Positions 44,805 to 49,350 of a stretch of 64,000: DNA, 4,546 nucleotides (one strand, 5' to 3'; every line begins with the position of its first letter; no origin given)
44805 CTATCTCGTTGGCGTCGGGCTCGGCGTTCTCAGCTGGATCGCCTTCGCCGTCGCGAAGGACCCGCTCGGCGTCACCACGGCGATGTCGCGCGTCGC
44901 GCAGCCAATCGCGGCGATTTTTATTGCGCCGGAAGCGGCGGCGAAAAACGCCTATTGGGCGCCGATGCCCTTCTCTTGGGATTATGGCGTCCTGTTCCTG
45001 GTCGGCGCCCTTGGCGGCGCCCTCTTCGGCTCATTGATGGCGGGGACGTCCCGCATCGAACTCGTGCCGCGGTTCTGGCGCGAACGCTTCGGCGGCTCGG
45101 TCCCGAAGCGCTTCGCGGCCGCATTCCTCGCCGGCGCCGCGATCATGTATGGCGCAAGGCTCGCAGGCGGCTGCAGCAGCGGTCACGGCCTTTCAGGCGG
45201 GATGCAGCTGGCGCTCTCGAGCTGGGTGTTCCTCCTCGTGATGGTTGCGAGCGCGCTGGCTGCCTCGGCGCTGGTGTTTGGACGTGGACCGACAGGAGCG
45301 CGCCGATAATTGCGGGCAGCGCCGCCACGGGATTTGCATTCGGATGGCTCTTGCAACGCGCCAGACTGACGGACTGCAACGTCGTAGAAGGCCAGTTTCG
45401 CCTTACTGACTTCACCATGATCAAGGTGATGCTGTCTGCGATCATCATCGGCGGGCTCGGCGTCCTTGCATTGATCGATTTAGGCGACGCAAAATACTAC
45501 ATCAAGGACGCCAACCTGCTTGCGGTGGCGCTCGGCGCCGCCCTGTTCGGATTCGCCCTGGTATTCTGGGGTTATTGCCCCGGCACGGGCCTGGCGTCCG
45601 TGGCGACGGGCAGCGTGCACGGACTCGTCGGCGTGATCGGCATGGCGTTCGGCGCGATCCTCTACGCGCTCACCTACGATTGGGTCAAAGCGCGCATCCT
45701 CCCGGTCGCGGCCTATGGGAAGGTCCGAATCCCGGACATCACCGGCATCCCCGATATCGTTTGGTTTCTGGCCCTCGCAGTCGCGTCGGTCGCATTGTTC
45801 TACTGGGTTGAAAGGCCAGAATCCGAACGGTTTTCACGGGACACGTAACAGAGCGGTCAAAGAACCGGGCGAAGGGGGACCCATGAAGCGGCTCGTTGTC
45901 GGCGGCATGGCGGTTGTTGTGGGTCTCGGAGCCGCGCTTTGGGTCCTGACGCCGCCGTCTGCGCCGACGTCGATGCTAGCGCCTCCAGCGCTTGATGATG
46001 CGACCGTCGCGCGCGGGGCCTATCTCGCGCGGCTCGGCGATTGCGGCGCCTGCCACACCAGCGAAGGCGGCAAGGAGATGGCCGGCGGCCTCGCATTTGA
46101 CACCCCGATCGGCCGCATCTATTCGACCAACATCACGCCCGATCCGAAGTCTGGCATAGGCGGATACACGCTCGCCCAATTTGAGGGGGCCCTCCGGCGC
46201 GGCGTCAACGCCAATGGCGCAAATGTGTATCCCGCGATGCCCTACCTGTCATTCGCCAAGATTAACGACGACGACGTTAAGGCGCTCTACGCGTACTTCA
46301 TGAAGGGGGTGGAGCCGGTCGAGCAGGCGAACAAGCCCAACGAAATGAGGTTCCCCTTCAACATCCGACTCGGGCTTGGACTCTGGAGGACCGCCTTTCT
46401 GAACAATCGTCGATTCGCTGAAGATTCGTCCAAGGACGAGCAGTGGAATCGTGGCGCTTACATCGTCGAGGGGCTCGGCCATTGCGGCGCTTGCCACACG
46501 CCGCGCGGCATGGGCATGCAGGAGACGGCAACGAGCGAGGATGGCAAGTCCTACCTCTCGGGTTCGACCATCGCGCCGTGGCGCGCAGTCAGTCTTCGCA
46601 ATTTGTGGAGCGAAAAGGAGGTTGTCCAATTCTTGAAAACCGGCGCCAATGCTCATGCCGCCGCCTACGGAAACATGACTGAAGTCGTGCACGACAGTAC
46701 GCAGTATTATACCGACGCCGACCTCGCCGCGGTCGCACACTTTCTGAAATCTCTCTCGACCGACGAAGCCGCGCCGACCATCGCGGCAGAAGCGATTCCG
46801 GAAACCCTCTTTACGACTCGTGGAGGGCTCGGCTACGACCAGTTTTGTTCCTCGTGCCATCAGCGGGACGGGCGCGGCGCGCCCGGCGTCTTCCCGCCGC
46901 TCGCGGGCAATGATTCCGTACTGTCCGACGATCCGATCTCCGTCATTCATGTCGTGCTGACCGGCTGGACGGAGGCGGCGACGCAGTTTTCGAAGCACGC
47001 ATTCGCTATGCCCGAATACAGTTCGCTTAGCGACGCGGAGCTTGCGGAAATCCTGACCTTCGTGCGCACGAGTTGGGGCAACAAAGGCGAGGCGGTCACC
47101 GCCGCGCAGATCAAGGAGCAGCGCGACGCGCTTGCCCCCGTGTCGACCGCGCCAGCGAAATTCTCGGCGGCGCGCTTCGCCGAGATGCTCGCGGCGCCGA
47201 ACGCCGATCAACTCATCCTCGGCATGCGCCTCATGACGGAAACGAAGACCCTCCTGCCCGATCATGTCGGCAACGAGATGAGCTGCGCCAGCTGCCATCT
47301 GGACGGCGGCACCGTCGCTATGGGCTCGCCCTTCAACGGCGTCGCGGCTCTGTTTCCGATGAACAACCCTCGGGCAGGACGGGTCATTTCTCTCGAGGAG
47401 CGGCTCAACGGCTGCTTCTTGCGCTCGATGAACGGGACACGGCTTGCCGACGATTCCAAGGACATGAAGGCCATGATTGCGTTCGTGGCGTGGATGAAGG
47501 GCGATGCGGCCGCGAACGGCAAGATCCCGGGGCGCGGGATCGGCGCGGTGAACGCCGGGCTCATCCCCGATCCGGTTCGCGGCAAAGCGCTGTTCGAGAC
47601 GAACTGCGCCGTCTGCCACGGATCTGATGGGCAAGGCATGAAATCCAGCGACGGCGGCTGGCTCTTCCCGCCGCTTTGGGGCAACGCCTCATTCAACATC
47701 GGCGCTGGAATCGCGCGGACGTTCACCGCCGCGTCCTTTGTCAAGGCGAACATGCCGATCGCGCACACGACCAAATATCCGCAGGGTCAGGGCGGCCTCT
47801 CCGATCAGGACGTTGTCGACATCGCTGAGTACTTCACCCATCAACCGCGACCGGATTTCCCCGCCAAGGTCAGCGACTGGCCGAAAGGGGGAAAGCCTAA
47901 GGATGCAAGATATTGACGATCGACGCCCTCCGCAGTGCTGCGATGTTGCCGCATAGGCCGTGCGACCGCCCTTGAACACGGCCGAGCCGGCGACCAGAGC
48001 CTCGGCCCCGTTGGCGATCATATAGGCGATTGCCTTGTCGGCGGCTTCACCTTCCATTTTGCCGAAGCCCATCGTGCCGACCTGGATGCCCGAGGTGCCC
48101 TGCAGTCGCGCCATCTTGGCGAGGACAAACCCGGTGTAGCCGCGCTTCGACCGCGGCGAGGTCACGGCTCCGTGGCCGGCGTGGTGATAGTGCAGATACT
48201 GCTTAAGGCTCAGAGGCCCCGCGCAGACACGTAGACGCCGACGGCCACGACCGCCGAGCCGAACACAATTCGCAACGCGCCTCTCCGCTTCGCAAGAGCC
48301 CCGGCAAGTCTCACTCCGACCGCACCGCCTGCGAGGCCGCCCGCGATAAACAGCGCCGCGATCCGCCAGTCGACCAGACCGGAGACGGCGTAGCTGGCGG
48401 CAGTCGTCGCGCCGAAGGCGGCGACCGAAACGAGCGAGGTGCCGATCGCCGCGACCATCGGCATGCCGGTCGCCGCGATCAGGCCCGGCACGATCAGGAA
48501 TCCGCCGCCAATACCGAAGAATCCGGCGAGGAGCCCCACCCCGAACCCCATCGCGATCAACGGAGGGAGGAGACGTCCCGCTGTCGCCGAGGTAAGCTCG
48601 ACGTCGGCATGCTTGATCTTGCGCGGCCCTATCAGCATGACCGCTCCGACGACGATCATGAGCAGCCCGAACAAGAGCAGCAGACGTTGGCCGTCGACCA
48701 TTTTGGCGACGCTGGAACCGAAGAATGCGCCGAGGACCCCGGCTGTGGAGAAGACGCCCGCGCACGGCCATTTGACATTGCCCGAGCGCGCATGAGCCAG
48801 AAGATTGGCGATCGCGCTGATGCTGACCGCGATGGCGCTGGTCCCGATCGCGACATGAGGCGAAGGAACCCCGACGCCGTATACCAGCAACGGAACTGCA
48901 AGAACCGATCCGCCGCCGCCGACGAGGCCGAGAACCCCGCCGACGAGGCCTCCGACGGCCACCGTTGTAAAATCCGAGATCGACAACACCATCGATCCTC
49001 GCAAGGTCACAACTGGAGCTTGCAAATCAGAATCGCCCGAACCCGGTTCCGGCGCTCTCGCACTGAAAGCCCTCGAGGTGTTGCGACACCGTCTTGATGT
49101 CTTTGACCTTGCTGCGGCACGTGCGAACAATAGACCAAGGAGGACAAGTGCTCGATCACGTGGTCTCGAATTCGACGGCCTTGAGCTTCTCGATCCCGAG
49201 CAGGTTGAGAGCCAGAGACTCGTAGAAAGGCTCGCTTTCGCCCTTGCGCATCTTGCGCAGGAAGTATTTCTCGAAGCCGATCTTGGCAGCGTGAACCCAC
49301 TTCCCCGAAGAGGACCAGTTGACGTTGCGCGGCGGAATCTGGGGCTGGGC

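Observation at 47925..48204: Fossil of a Calvin-cycle operon: form II RuBisCO fragment fused to an Rpe tail inside the sulfur module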

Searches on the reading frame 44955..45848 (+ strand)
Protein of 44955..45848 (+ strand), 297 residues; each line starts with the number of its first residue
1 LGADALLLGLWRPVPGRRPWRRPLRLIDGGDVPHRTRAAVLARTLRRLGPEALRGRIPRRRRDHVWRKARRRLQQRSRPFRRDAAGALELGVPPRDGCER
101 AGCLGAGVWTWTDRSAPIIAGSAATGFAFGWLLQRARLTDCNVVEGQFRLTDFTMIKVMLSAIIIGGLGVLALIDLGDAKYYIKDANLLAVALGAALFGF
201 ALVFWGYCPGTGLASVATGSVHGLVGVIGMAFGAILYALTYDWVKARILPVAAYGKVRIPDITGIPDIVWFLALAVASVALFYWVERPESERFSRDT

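Call 25: search_protein_families(library=pfam, proteins=[window:44955-45848:+], max_evalue=0.001)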
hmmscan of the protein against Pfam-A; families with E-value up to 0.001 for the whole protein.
window:44955-45848:+ (297 aa): 1 family
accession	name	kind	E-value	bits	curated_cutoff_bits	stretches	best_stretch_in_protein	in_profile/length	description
PF04143.19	Sulf_transp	-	3.6e-13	50.2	27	1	143-291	9-155/310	Sulphur transport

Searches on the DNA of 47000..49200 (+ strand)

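Call 8: search_dna_similar(query=window:47000-49200:+, collection=plasmids, mode=near, max_rows=25)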
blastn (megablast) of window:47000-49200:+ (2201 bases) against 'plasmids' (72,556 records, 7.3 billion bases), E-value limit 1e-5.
No match.

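Call 57: search_rna_families(source=window, start=47700, end=48400, threshold=evalue, max_evalue=1)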
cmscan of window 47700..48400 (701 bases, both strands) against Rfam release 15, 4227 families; matches with E-value up to 1: 0.
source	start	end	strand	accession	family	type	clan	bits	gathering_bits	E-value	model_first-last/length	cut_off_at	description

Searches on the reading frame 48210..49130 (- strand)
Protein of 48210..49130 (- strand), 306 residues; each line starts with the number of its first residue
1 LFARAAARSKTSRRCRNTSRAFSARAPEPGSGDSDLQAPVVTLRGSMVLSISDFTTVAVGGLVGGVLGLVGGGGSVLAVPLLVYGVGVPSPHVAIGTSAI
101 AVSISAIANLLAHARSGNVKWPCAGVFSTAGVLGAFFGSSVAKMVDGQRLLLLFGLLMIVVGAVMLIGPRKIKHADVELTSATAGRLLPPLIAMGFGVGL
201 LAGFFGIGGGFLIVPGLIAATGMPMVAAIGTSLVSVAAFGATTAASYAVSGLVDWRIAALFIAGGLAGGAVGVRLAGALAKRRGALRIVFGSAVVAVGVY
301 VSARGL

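Call 25: search_protein_families(library=pfam, proteins=[window:48210-49130:-], max_evalue=0.001)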
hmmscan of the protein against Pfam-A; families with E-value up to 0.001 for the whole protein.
window:48210-49130:- (306 aa): 1 family
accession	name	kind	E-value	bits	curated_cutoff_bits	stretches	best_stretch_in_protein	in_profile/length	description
PF01925.25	TauE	-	1.7e-48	165.8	32.6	1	57-300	2-236/237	Sulfite exporter TauE/SafE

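Call 43: find_homologous_proteins(query=window:48213-48992:-, max_evalue=1e-40)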
Query window:48213-48992:- (260 aa): 7980 proteins with E <= 1e-40 among 8000 candidates; the best 120 are listed.
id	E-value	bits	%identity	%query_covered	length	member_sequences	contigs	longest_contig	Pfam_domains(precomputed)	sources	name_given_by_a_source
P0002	2.9e-143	493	98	100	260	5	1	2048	PF01925.26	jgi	jgi:uncharacterized protein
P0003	4.8e-113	394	76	100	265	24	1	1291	PF01925.26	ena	-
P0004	3.5e-107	375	74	99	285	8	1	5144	PF01925.26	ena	-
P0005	1.4e-106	373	74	99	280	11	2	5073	PF01925.26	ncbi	-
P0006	7.4e-105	368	76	99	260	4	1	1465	PF01925.26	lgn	-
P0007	1.8e-104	366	73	100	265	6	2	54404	PF01925.26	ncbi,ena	-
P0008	4.0e-104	365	74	99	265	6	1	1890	PF01925.26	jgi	-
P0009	7.4e-102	358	72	89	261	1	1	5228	PF01925.26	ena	-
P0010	1.0e-100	354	72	89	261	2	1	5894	PF01925.26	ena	-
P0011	1.2e-100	354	76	89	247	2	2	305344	PF01925.26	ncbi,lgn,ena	-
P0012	3.2e-100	352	72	89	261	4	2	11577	PF01925.26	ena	-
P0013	4.1e-100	352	73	88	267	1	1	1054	PF01925.26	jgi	jgi:hypothetical protein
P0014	6.2e-99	348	72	98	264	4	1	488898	PF01925.26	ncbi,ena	-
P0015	2.5e-98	346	70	89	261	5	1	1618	PF01925.26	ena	-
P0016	8.5e-98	344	68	100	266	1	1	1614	PF01925.26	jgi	jgi:uncharacterized membrane protein YfcA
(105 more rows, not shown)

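Call 44: find_encoding_contigs(protein=P0002, flank=5000, max_places=10)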
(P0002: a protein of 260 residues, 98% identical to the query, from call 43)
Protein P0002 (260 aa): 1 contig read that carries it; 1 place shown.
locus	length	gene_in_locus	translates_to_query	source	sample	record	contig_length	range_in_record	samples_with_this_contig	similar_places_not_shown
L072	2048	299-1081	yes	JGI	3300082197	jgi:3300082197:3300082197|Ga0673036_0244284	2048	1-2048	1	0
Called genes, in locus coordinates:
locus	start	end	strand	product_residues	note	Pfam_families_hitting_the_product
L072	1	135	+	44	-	?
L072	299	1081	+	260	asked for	PF01925:TauE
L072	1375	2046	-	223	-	?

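Call 45: list_cluster_members(proteins=[P0002])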
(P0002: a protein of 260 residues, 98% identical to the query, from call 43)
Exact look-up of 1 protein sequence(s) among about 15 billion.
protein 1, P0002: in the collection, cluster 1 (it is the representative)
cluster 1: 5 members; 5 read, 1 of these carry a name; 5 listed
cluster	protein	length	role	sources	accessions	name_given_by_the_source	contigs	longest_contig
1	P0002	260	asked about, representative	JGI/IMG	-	uncharacterized protein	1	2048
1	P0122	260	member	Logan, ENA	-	-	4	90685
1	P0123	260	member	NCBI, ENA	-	-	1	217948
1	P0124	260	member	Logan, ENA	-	-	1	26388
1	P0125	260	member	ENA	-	-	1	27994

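Call 46: find_encoding_contigs(protein=P0122, flank=8000, max_places=6)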
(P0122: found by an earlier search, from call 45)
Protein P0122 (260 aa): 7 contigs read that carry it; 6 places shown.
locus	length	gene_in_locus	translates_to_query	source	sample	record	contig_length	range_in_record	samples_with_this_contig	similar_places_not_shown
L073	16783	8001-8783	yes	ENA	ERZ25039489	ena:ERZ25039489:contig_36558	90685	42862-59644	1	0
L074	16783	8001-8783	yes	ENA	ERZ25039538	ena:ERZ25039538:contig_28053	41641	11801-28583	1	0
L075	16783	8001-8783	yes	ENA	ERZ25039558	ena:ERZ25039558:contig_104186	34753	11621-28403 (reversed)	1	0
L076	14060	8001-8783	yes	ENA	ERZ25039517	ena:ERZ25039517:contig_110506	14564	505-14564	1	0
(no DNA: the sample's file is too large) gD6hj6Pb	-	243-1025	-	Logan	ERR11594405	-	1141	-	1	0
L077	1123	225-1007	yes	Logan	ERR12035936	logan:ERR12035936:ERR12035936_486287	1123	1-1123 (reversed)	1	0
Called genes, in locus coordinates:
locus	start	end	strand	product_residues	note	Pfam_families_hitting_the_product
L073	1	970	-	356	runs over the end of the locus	PF04055:Radical_SAM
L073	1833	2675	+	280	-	PF13426:PAS_9 (weak), PF07536:HWE_HK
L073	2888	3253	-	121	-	-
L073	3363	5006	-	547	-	PF00118:Cpn60_TCP1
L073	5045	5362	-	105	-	PF00166:Cpn10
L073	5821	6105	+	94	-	PF02627:CMD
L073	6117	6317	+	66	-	PF00581:Rhodanese (weak)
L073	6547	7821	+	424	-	PF07992:Pyr_redox_2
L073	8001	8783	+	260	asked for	PF01925:TauE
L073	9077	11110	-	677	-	PF14522:Cytochrome_C7 (faint), PF00034:Cytochrom_C, PF13442:Cytochrome_CBB3 (weak), PF21342:SoxA-TsdA_cyt-c, PF00034:Cytochrom_C, PF13442:Cytochrome_CBB3 (weak)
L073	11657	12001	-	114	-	PF04143:Sulf_transp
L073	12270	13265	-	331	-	PF13531:SBP_bac_11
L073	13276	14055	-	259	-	-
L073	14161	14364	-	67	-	PF01206:TusA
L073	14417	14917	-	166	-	PF02635:DsrE (faint), PF13686:DrsE_2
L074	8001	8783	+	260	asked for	PF01925:TauE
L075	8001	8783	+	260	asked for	PF01925:TauE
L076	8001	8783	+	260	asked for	PF01925:TauE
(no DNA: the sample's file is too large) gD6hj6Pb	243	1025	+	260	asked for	PF01925:TauE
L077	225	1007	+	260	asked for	PF01925:TauE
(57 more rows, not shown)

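Call 47: find_encoding_contigs(protein=P0124, flank=8000, max_places=4)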
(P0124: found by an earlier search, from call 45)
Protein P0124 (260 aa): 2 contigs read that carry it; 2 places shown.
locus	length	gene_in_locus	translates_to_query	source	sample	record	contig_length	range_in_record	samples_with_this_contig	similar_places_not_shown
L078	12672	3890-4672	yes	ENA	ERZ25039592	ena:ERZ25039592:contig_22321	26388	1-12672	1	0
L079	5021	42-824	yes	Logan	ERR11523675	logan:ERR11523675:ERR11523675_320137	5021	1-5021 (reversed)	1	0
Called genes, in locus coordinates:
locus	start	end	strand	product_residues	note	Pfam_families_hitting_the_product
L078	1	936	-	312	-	?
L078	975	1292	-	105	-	PF00166:Cpn10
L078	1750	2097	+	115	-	PF02627:CMD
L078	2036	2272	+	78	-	PF00581:Rhodanese (weak)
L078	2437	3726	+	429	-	PF07992:Pyr_redox_2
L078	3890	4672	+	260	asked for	PF01925:TauE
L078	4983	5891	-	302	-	PF21342:SoxA-TsdA_cyt-c, PF00034:Cytochrom_C, PF13442:Cytochrome_CBB3 (weak)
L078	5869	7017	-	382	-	PF00034:Cytochrom_C (faint), PF13442:Cytochrome_CBB3 (faint)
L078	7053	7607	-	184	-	PF04143:Sulf_transp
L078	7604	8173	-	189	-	PF04143:Sulf_transp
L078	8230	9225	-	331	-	PF13531:SBP_bac_11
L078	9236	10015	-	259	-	-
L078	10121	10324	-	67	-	PF01206:TusA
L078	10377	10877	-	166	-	PF02635:DsrE (faint), PF13686:DrsE_2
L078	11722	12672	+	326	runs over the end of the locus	PF03601:Cons_hypoth698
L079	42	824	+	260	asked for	PF01925:TauE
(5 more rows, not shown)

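Call 48: find_encoding_contigs(protein=P0125, flank=8000, max_places=4)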
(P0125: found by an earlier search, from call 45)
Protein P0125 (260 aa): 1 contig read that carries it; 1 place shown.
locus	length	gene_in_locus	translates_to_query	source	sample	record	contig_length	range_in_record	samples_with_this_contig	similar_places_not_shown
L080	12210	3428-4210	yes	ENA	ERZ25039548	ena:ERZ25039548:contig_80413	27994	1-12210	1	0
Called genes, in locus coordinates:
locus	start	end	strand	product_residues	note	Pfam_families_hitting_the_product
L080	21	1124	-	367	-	PF13808:DDE_Tnp_1_assoc, PF01609:DDE_Tnp_1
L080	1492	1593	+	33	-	-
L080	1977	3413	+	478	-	PF07992:Pyr_redox_2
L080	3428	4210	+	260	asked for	PF01925:TauE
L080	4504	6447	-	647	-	PF14522:Cytochrome_C7 (faint), PF00034:Cytochrom_C, PF13442:Cytochrome_CBB3 (weak), PF21342:SoxA-TsdA_cyt-c, PF00034:Cytochrom_C, PF13442:Cytochrome_CBB3 (weak)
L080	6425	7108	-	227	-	-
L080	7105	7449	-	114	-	PF04143:Sulf_transp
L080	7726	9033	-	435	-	PF13531:SBP_bac_11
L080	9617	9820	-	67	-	PF01206:TusA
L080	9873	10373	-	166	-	PF02635:DsrE (faint), PF13686:DrsE_2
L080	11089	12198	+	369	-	PF03601:Cons_hypoth698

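Call 51: find_encoding_contigs(protein=P0007, flank=8000, max_places=3)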
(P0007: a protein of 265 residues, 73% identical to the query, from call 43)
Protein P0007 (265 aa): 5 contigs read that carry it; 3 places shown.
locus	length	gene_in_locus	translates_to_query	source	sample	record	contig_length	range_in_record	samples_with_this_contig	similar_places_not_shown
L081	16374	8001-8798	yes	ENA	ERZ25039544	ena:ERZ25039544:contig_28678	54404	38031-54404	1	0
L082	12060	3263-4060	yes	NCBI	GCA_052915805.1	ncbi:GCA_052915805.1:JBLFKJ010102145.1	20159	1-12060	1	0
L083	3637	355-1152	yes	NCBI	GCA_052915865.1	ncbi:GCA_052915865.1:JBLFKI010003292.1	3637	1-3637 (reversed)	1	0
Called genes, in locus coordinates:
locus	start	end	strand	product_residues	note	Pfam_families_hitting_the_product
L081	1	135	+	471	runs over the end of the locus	PF13241:NAD_binding_7, PF14824:Sirohm_synth_M (weak), PF10414:CysG_dimeriser, PF00590:TP_methylase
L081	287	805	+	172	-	PF13686:DrsE_2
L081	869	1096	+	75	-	PF01206:TusA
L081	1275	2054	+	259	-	-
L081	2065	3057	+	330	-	PF13531:SBP_bac_11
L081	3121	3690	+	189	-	PF04143:Sulf_transp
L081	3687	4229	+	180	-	PF04143:Sulf_transp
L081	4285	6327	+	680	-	PF14522:Cytochrome_C7 (faint), PF00034:Cytochrom_C, PF13442:Cytochrome_CBB3 (weak), PF21342:SoxA-TsdA_cyt-c, PF00034:Cytochrom_C (weak)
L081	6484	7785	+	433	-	PF07992:Pyr_redox_2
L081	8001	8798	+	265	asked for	PF01925:TauE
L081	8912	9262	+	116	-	PF01022:HTH_5, PF12802:MarR_2 (weak)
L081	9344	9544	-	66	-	PF11127:YgaP-like_TM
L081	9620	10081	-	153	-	PF13545:HTH_Crp_2, PF00325:Crp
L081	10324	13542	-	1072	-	PF00873:ACR_tran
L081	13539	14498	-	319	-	PF25919:BSH_CusB (faint), PF25917:BSH_RND (weak), PF25973:BSH_CzcB (weak)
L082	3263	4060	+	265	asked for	PF01925:TauE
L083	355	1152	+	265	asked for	PF01925:TauE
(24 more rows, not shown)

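Call 52: find_encoding_contigs(protein=P0004, flank=6000, max_places=3)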
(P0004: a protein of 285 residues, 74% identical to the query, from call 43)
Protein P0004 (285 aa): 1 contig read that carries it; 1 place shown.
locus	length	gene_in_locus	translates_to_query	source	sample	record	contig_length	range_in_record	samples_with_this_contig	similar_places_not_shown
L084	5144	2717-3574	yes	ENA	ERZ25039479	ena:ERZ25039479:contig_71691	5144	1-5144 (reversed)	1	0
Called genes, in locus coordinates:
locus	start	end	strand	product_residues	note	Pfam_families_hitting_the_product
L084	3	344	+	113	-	?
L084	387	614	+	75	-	PF01206:TusA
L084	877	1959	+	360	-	-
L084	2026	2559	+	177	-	-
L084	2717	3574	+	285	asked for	PF01925:TauE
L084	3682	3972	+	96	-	PF12840:HTH_20 (weak), PF01022:HTH_5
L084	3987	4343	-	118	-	PF11127:YgaP-like_TM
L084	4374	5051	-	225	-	PF00027:cNMP_binding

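Call 53: find_encoding_contigs(protein=P0005, flank=6000, max_places=3)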
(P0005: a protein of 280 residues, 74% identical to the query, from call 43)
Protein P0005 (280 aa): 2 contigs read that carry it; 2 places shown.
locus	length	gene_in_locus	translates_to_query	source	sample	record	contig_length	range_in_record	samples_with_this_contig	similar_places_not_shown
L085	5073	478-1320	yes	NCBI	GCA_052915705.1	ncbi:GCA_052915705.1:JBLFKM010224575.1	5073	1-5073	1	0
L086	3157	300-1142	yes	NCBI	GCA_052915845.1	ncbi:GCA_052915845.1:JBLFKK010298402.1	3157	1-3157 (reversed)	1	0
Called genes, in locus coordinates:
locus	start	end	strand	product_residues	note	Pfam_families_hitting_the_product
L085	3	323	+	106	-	?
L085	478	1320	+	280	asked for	PF01925:TauE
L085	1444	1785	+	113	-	PF12840:HTH_20 (faint), PF01022:HTH_5, PF12802:MarR_2 (weak)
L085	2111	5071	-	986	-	?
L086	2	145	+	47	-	?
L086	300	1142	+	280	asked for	PF01925:TauE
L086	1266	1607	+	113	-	PF12840:HTH_20 (faint), PF01022:HTH_5, PF12802:MarR_2 (weak)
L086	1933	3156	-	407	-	?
